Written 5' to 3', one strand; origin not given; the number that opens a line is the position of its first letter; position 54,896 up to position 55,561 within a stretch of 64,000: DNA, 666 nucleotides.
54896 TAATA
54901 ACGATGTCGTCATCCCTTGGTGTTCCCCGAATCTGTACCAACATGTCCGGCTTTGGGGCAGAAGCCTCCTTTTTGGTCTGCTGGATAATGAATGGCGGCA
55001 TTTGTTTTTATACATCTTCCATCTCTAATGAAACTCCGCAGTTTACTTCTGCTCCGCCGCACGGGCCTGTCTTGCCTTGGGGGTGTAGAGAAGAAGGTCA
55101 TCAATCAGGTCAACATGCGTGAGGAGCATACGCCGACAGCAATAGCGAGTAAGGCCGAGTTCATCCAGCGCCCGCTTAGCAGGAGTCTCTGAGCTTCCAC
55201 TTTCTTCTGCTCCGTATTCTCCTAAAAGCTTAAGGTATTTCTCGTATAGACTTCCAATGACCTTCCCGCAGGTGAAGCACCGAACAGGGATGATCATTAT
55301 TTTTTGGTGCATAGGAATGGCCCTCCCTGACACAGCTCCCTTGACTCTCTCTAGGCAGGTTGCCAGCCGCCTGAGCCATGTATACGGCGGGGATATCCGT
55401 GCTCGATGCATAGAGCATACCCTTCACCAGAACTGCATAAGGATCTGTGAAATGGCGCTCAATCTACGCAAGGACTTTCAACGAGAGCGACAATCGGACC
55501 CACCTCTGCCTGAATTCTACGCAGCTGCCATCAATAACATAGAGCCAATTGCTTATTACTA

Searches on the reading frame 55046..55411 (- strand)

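Call 51: search_protein_families(library=pfam, proteins=[window:55046-55411:-], max_evalue=0.001)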
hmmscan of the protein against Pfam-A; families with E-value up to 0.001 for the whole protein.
window:55046-55411:- (122 aa): 1 family
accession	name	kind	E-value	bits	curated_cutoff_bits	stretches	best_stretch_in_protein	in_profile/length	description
PF01194.22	RNA_pol_N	-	3.3e-28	98.1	26.9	1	40-106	1-58/58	RNA polymerases N / 8 kDa subunit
